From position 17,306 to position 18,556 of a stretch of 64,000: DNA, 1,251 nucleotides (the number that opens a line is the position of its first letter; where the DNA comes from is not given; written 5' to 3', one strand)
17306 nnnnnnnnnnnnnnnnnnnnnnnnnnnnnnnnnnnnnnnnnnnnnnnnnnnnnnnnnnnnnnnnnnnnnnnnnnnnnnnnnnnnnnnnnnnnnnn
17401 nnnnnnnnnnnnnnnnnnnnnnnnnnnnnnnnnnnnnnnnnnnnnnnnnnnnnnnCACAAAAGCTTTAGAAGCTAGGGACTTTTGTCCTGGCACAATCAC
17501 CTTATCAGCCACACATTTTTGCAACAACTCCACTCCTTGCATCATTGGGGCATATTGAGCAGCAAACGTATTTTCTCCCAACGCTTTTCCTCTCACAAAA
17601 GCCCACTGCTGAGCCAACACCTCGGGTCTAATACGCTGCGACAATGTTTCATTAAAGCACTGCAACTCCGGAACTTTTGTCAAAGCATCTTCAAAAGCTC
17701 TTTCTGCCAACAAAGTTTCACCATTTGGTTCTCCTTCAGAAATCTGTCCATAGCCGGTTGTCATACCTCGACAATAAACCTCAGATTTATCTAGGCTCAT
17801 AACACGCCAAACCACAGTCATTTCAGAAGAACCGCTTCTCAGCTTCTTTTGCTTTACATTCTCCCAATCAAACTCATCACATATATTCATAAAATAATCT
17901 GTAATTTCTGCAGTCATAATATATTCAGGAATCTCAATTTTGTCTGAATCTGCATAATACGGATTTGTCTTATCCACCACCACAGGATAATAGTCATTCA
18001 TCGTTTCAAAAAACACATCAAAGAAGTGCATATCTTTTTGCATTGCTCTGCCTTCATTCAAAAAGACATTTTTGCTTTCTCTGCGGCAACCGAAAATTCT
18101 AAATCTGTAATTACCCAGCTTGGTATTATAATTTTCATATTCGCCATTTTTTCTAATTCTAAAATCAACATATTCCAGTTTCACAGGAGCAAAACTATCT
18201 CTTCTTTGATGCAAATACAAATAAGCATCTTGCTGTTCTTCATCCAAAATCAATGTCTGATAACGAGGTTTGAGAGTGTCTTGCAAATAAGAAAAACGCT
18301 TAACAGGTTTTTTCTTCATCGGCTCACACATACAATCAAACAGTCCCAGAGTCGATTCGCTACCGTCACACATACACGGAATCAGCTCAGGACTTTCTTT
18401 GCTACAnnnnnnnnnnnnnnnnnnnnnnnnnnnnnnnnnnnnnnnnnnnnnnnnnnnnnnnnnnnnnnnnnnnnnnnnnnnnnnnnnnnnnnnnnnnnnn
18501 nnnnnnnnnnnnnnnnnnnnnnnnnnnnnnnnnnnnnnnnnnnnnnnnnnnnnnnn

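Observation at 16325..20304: Operon of a small secreted protein, ComM (YifB), and a 711-aa Cys-rich lipoprotein whose trypsin-like domain has all three catalytic residues replaced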

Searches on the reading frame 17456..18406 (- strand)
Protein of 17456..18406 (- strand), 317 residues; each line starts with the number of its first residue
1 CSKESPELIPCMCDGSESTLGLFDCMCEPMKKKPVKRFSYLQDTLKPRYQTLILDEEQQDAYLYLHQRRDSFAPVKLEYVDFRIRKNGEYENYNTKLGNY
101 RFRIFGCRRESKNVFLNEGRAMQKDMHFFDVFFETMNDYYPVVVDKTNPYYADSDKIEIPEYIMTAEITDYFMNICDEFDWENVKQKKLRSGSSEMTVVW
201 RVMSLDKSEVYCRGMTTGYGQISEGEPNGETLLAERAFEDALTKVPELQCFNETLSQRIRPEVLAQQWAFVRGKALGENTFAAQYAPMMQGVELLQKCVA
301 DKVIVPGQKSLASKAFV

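Call 16: search_protein_representatives(protein=window:17456-18406:-)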
Query: 317 residues. Proteins with E-value up to 0.001 (for the whole library): 88; up to 1e-10: 56; up to 1e-30: 42. The best 88 are listed.
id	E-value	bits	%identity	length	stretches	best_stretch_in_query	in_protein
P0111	3.6e-142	489.8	69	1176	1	1-300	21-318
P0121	7.6e-132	455.9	73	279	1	1-259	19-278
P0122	3.8e-118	410.9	60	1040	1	1-303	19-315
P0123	1.0e-116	406.2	60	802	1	1-300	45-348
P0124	2.4e-87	309.7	54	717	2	68-274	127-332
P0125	6.6e-81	288.6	60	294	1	68-275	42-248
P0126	5.8e-70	252.6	47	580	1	69-309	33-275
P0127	1.9e-64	234.5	45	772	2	59-289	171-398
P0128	2.3e-61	224.4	44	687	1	46-293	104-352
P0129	2.9e-61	224.1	49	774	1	60-272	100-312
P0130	3.7e-61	223.7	44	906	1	46-296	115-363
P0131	8.5e-60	219.3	47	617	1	69-271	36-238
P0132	6.9e-59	216.3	43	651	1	46-293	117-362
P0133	6.7e-58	213.0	49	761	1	71-268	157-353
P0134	4.1e-57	210.4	45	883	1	46-268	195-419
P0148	3.1e-48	181.3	38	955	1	35-264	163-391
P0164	6.9e-17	78.3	32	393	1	68-245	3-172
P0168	8.0e-14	68.2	29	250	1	68-245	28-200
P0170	4.7e-13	65.7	25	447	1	75-258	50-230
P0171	3.9e-12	62.7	33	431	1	97-270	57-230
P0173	9.8e-12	61.4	31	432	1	95-252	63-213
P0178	2.0e-09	53.8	28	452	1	70-245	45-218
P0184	8.1e-08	48.5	29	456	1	69-260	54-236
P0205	4.8e-04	36.1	26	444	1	118-243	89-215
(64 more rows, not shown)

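Call 18: search_protein_families(library=pfam, proteins=[P0164, P0170, P0171, P0173, P0178, P0184, P0168, P0126, P0148], max_evalue=0.1)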
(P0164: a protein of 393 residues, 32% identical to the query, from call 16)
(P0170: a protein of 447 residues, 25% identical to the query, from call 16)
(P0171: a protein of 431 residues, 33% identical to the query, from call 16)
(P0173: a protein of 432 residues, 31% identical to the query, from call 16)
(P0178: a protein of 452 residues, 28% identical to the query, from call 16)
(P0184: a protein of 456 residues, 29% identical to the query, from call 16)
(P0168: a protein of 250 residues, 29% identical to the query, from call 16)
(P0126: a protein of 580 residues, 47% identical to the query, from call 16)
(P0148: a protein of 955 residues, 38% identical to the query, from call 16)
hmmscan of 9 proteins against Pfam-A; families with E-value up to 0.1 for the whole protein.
P0164 (393 aa): 4 families
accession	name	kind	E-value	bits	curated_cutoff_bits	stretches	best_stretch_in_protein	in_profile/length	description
PF13365.12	Trypsin_2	-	2.4e-30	106.6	27.6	1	231-361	1-144/144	Trypsin-like peptidase domain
PF00089.32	Trypsin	-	2.6e-14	54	20.6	1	231-375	27-209/220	Trypsin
PF10459.15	Peptidase_S46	-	4.5e-06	26.1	22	1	338-367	626-655/698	Peptidase S46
PF02907.21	Peptidase_S29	-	0.013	15.6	25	1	340-381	103-143/149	Hepatitis C virus NS3 protease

P0170 (447 aa): 3 families
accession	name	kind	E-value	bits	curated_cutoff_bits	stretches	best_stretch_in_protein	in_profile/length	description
PF13365.12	Trypsin_2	-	9.6e-28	98.2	27.6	1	278-408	1-144/144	Trypsin-like peptidase domain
PF00089.32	Trypsin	-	5.6e-11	43.1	20.6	1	277-418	26-204/220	Trypsin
PF10459.15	Peptidase_S46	-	3e-05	23.3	22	1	385-410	626-651/698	Peptidase S46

P0171 (431 aa): 5 families
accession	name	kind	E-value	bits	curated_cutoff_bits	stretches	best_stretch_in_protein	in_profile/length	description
PF13365.12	Trypsin_2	-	4.2e-29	102.6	27.6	1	266-401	1-144/144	Trypsin-like peptidase domain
PF00089.32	Trypsin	-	9.9e-13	48.8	20.6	1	265-423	25-217/220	Trypsin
PF10459.15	Peptidase_S46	-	5e-05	22.6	22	0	378-404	626-652/698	Peptidase S46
PF08139.17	LPAM_1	-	0.012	16.4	20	1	1-18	1-18/18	Prokaryotic membrane lipoprotein lipid attachment site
PF00949.27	Peptidase_S7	-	0.032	14.5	20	1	346-406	55-117/131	Peptidase S7, Flavivirus NS3 serine protease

P0173 (432 aa): 3 families
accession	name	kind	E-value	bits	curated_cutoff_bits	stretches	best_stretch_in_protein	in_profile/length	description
PF13365.12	Trypsin_2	-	1.1e-31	111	27.6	1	264-396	1-144/144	Trypsin-like peptidase domain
PF00089.32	Trypsin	-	1.9e-14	54.5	20.6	1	256-416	18-215/220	Trypsin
PF10459.15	Peptidase_S46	-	2.5e-06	26.9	22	2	373-398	626-651/698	Peptidase S46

P0178 (452 aa): 6 families
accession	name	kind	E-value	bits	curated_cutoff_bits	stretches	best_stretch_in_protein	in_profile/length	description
PF13365.12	Trypsin_2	-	2.8e-31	109.6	27.6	1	289-419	1-144/144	Trypsin-like peptidase domain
PF00089.32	Trypsin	-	1.8e-12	48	20.6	1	279-442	15-215/220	Trypsin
PF02907.21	Peptidase_S29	-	0.0024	18.1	25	1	381-427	85-132/149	Hepatitis C virus NS3 protease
PF10459.15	Peptidase_S46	-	0.0027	16.9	22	0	285-309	45-70/698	Peptidase S46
PF00949.27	Peptidase_S7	-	0.046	14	20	1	388-422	81-115/131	Peptidase S7, Flavivirus NS3 serine protease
PF19901.4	DUF6374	-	0.047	13.7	25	0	37-54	21-38/59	Family of unknown function (DUF6374)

P0184 (456 aa): 6 families
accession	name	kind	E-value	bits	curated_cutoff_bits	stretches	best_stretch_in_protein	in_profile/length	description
PF13365.12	Trypsin_2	-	7.9e-32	111.4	27.6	1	282-414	1-144/144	Trypsin-like peptidase domain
PF00089.32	Trypsin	-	1.3e-11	45.2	20.6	1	271-438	14-215/220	Trypsin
PF10459.15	Peptidase_S46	-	0.00043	19.5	22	1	391-416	626-651/698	Peptidase S46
PF00949.27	Peptidase_S7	-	0.0022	18.3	20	1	385-430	83-128/131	Peptidase S7, Flavivirus NS3 serine protease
PF02907.21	Peptidase_S29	-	0.039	14.1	25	1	390-423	100-133/149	Hepatitis C virus NS3 protease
PF01732.22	Mycop_pep_DUF31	-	0.095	12.8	27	0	385-415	314-344/346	Mycoplasma peptidase (DUF31)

P0168 (250 aa): 0 families

P0126 (580 aa): 2 families
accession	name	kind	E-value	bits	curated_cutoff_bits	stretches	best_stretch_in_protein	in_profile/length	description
PF13365.12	Trypsin_2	-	2e-10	42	27.6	1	399-532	2-144/144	Trypsin-like peptidase domain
PF08139.17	LPAM_1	-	0.0043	17.9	20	1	1-18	1-18/18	Prokaryotic membrane lipoprotein lipid attachment site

P0148 (955 aa): 0 families

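Call 19: search_protein_families(library=ncbifam, proteins=[P0170, P0171, P0173, P0178], max_evalue=0.1)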
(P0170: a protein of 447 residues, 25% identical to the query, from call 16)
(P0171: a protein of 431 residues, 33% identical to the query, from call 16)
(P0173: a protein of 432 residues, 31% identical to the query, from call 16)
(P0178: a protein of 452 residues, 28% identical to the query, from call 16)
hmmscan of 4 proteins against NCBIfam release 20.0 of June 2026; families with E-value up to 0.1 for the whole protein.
P0170 (447 aa): 14 families
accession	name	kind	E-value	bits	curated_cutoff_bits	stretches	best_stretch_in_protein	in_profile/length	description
TIGR02037.1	degP_htrA_DO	subfamily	1.7e-33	116.2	416.2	1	222-436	2-224/434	Do family serine endopeptidase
NF041521.1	HhoA_HhoB_HtrA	equivalog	1e-24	87.5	450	1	275-432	56-216/335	HhoA/HhoB/HtrA family serine endopeptidase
TIGR02038.1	protease_degS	equivalog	9.3e-23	80.9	422.95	1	277-437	79-244/351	outer membrane-stress sensor serine endopeptidase DegS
NF047968.1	SerProtHtrA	equivalog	3.3e-21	76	470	1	274-430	85-247/357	serine protease HtrA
NF008189.1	PRK10942.1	equivalog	3.7e-21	75.1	720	1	278-429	115-271/477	serine endoprotease DegP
NF033740.0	MarP_fam_protase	equivalog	1.7e-19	70.1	250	1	188-411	119-353/390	MarP family serine protease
NF007526.1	PRK10139.1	equivalog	4.8e-19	68.4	756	1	277-429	92-249/456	serine endoprotease DegQ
NF050055.1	SerProtHtrAMycob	equivalog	1.1e-18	67.4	800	1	243-440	189-407/502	serine protease HtrA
NF008147.1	PRK10898.1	equivalog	1.3e-16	60.7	408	1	276-438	78-246/352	outer membrane-stress sensor serine endopeptidase DegS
NF053637.1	SerProtHtrAspr2045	equivalog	2.1e-16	59.8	650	1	287-434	118-277/394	serine protease HtrA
NF040960.1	MamE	equivalog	1.5e-15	56.8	800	1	209-429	59-283/659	magnetosome formation protease MamE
NF041810.1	Avs1b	equivalog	5.6e-05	20.5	1500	1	263-387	5-137/1931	AVAST type 1 anti-phage system protease Avs1b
NF040961.1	MamO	equivalog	8.4e-05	21.1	800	1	269-419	92-250/648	magnetosome protein MamO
NF040533.1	endo_SpGH101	exception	0.071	10.2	2900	1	321-425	234-336/1962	SpGH101 family endo-alpha-N-acetylgalactosaminidase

P0171 (431 aa): 14 families
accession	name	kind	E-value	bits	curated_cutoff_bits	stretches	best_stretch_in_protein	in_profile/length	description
TIGR02037.1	degP_htrA_DO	subfamily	1.1e-35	123.4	416.2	1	263-423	59-221/434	Do family serine endopeptidase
NF041521.1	HhoA_HhoB_HtrA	equivalog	2.3e-26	92.9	450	1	261-422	54-216/335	HhoA/HhoB/HtrA family serine endopeptidase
TIGR02038.1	protease_degS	equivalog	2.1e-25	89.6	422.95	1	264-422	78-239/351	outer membrane-stress sensor serine endopeptidase DegS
NF047968.1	SerProtHtrA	equivalog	9.1e-25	87.8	470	1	262-422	85-249/357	serine protease HtrA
NF008147.1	PRK10898.1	equivalog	9.8e-20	71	408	1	265-421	79-239/352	outer membrane-stress sensor serine endopeptidase DegS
NF053637.1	SerProtHtrAspr2045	equivalog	1e-18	67.5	650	1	274-426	116-279/394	serine protease HtrA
NF040960.1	MamE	equivalog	5.4e-18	64.9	800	1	266-404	124-266/659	magnetosome formation protease MamE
NF007526.1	PRK10139.1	equivalog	1.3e-17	63.7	756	1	264-422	91-252/456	serine endoprotease DegQ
NF033740.0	MarP_fam_protase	equivalog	3.4e-17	62.5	250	1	265-401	212-350/390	MarP family serine protease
NF008189.1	PRK10942.1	equivalog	2.8e-16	59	720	1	266-418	115-270/477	serine endoprotease DegP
NF050055.1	SerProtHtrAMycob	equivalog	5.4e-14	52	800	1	265-422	228-399/502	serine protease HtrA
NF040961.1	MamO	equivalog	1.1e-09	37.2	800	1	264-409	98-247/648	magnetosome protein MamO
NF041810.1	Avs1b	equivalog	4.3e-05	20.8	1500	1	251-363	5-121/1931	AVAST type 1 anti-phage system protease Avs1b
NF050173.1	tryp_MXAN_2756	equivalog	0.011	15.4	200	1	253-404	38-175/199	MXAN_2756 family trypsin-like serine endoprotease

P0173 (432 aa): 13 families
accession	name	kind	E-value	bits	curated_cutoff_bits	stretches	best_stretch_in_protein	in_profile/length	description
TIGR02037.1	degP_htrA_DO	subfamily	1.5e-33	116.4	416.2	1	261-417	59-220/434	Do family serine endopeptidase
NF041521.1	HhoA_HhoB_HtrA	equivalog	2.5e-31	109.2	450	1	263-417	58-216/335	HhoA/HhoB/HtrA family serine endopeptidase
NF047968.1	SerProtHtrA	equivalog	1.4e-26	93.7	470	1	261-415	87-247/357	serine protease HtrA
TIGR02038.1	protease_degS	equivalog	3.4e-24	85.6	422.95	1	264-417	80-239/351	outer membrane-stress sensor serine endopeptidase DegS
NF008147.1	PRK10898.1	equivalog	1.8e-21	76.7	408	1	263-417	79-240/352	outer membrane-stress sensor serine endopeptidase DegS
NF033740.0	MarP_fam_protase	equivalog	4.8e-20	72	250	1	257-396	206-350/390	MarP family serine protease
NF050055.1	SerProtHtrAMycob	equivalog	4e-18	65.6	800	1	253-417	215-399/502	serine protease HtrA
NF053637.1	SerProtHtrAspr2045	equivalog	8.6e-18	64.4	650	1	273-419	117-277/394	serine protease HtrA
NF007526.1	PRK10139.1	equivalog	1.6e-14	53.4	756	1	263-416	92-251/456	serine endoprotease DegQ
NF040960.1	MamE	equivalog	2.1e-14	53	800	1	252-401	113-268/659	magnetosome formation protease MamE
NF008189.1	PRK10942.1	equivalog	4.4e-13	48.5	720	1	264-413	115-270/477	serine endoprotease DegP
NF040961.1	MamO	equivalog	2.5e-09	36.1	800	1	248-411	86-254/648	magnetosome protein MamO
NF053519.1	DipepPtdsDpp7Prph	equivalog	0.024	13.1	1200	0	373-400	635-662/708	dipeptidyl-peptidase Dpp7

P0178 (452 aa): 14 families
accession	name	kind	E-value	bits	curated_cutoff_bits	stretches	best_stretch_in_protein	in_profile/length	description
TIGR02037.1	degP_htrA_DO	subfamily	1.1e-33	116.9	416.2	1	264-445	36-222/434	Do family serine endopeptidase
NF041521.1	HhoA_HhoB_HtrA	equivalog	6.3e-25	88.2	450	1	284-444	54-217/335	HhoA/HhoB/HtrA family serine endopeptidase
NF047968.1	SerProtHtrA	equivalog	9.3e-21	74.6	470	1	275-441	74-247/357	serine protease HtrA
TIGR02038.1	protease_degS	equivalog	4.2e-20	72.2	422.95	1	287-443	78-239/351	outer membrane-stress sensor serine endopeptidase DegS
NF033740.0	MarP_fam_protase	equivalog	6.5e-19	68.2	250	1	271-419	189-350/390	MarP family serine protease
NF053637.1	SerProtHtrAspr2045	equivalog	8.9e-18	64.4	650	1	299-444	119-276/394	serine protease HtrA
NF007526.1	PRK10139.1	equivalog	5.1e-16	58.4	756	1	286-441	90-250/456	serine endoprotease DegQ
NF008147.1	PRK10898.1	equivalog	5.7e-16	58.6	408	1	289-445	80-242/352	outer membrane-stress sensor serine endopeptidase DegS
NF050055.1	SerProtHtrAMycob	equivalog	2.5e-14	53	800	1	272-443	208-399/502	serine protease HtrA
NF008189.1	PRK10942.1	equivalog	4.8e-14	51.7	720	1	296-439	124-270/477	serine endoprotease DegP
NF040960.1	MamE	equivalog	6.9e-13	48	800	1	289-442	124-285/659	magnetosome formation protease MamE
NF041810.1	Avs1b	equivalog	9.3e-07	26.4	1500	1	274-402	5-139/1931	AVAST type 1 anti-phage system protease Avs1b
NF040961.1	MamO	equivalog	1.2e-06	27.1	800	1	275-439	87-256/648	magnetosome protein MamO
NF040533.1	endo_SpGH101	exception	0.02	12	2900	0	380-427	283-329/1962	SpGH101 family endo-alpha-N-acetylgalactosaminidase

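Call 23: find_homologous_proteins(query=P0170, max_evalue=0.00001)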
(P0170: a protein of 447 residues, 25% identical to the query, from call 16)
Query P0170 (447 aa): 289 proteins with E <= 0.00001 among 8000 candidates; the best 120 are listed.
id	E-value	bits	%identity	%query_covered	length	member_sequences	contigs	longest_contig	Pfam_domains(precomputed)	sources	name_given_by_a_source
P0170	1.0e-295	998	100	100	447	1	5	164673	PF13365.13,PF10459.16,PF00089.33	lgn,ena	-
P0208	4.3e-255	865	85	100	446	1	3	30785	PF13365.13,PF10459.16,PF00089.33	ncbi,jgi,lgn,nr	ncbi:MAG: serine protease [Rhodospirillales bacterium]|nr:serine protease [Rhodospirillales bacteriu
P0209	4.1e-233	792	82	96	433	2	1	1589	PF13365.13,PF10459.16,PF00089.33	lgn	-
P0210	6.1e-228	775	76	99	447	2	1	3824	PF13365.13,PF10459.16,PF00089.33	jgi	-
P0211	4.8e-227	772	75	100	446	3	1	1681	PF13365.13,PF10459.16,PF00089.33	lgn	-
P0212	4.3e-224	763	75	98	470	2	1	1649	PF13365.13,PF00089.33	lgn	-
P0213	2.1e-223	760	75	100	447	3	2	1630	PF13365.13,PF00089.33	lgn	-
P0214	3.7e-222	756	76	98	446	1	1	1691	PF13365.13,PF00089.33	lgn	-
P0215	5.9e-220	749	76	97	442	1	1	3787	PF13365.13,PF10459.16,PF00089.33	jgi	jgi:S1-C subfamily serine protease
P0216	5.9e-220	749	76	97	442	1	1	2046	PF13365.13,PF10459.16,PF00089.33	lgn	-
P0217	1.2e-219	748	75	95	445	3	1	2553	PF13365.13,PF00089.33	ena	-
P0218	1.2e-217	741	73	98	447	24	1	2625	PF13365.13,PF00089.33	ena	-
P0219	4.9e-217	739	75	96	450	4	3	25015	PF13365.13,PF00089.33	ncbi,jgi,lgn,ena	-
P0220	5.1e-217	739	75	96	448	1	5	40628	PF13365.13,PF00089.33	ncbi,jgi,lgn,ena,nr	ncbi:MAG: hypothetical protein CMM60_01830 [Rhodospirillaceae bacterium]|jgi:S1-C subfamily serine p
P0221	2.8e-214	730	75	94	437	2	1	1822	PF13365.13,PF00089.33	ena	-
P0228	5.2e-184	630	64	97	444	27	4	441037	PF13365.13,PF00089.33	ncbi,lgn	ncbi:MAG: trypsin-like peptidase domain-containing protein [Rhodospirillales bacterium]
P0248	4.9e-163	561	57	97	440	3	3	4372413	PF13365.13,PF10459.16,PF00089.33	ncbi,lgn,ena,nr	ncbi:MAG: serine protease [Rhodospirillales bacterium]|nr:serine protease [Rhodospirillales bacteriu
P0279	7.7e-136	472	51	94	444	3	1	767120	PF13365.13,PF00089.33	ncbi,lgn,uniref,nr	ncbi:S1C family serine protease [Shumkonia mesophila]|uniref:S1C family serine protease n=1 Tax=Shum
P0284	1.1e-130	455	49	96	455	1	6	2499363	PF13365.13,PF10459.16,PF00089.33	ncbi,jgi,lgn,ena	-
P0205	8.4e-121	422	47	98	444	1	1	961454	PF13365.13,PF00089.33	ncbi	-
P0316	2.6e-96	341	41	95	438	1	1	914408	PF13365.13,PF00089.33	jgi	jgi:S1-C subfamily serine protease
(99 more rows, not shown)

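Call 24: find_encoding_contigs(protein=P0279, flank=6000, max_places=2)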
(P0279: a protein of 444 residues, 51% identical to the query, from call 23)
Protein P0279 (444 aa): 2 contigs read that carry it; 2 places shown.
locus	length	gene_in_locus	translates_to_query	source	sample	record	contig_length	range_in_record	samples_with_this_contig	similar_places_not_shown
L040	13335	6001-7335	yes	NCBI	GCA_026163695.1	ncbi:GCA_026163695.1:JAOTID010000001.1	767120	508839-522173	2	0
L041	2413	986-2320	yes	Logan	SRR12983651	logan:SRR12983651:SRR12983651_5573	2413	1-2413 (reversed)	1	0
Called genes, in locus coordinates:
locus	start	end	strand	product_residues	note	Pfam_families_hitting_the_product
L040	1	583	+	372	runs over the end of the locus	PF00561:Abhydrolase_1, PF12146:Hydrolase_4, PF12697:Abhydrolase_6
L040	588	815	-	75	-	-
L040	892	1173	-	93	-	-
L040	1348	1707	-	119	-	PF11969:DcpS_C, PF01230:HIT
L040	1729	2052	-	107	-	PF01503:PRA-PH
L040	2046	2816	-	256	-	PF00977:His_biosynth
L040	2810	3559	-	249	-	PF00977:His_biosynth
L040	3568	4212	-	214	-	PF00117:GATase, PF07722:Peptidase_C26 (faint)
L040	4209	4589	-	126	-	PF10947:DUF2628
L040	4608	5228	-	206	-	PF02798:GST_N, PF13417:GST_N_3, PF13409:GST_N_2, PF00043:GST_C, PF13410:GST_C_2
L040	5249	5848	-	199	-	PF00475:IGPD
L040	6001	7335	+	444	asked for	PF00089:Trypsin, PF13365:Trypsin_2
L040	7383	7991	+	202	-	PF00227:Proteasome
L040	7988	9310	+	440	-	PF00493:MCM (faint), PF13191:AAA_16 (faint), PF00004:AAA (weak), PF07728:AAA_5 (faint), PF13401:AAA_22 (faint), PF07724:AAA_2, PF00004:AAA (weak)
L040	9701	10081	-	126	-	PF13560:HTH_31, PF01381:HTH_3, PF12844:HTH_19 (weak), PF13443:HTH_26 (weak)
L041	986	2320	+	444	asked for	PF00089:Trypsin, PF13365:Trypsin_2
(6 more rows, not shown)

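Call 25: find_encoding_contigs(protein=P0248, flank=6000, max_places=2)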
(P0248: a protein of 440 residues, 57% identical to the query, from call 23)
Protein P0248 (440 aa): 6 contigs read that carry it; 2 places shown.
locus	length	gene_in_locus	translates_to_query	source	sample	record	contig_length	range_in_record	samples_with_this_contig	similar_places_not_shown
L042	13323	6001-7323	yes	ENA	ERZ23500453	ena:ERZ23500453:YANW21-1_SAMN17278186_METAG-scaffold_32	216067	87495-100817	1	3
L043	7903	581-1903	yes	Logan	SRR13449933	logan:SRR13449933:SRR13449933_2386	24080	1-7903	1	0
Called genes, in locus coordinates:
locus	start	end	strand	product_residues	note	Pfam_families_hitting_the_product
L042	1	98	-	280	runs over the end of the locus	PF02604:PhdYeFM_antitox (weak), PF00596:Aldolase_II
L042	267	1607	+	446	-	PF00206:Lyase_1, PF10397:ADSL_C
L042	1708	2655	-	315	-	PF01073:3Beta_HSD, PF01370:Epimerase, PF02719:Polysacc_synt_2 (faint), PF04321:RmlD_sub_bind, PF13460:NAD_binding_10, PF16363:GDP_Man_Dehyd, PF07993:NAD_binding_4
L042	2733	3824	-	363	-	PF01008:IF-2B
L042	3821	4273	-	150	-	PF00583:Acetyltransf_1, PF13673:Acetyltransf_10, PF13508:Acetyltransf_7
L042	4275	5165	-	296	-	PF01048:PNP_UDP_1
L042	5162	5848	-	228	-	PF01738:DLH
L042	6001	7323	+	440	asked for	PF10459:Peptidase_S46 (faint), PF00089:Trypsin, PF13365:Trypsin_2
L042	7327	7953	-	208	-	PF01613:Flavin_Reduct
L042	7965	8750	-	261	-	PF00285:Citrate_synt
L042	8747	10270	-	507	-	PF00501:AMP-binding, PF13193:AMP-binding_C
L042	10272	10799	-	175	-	PF25087:GMPPB_C (faint), PF25084:LbH_EIF2B (weak), PF14602:Hexapep_2 (faint), PF00132:Hexapep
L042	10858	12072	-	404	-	PF00027:cNMP_binding, PF00563:EAL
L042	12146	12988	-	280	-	PF18306:LDcluster4, PF03641:Lysine_decarbox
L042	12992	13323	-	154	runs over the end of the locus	PF02391:MoaE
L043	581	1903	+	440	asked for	PF10459:Peptidase_S46 (faint), PF00089:Trypsin, PF13365:Trypsin_2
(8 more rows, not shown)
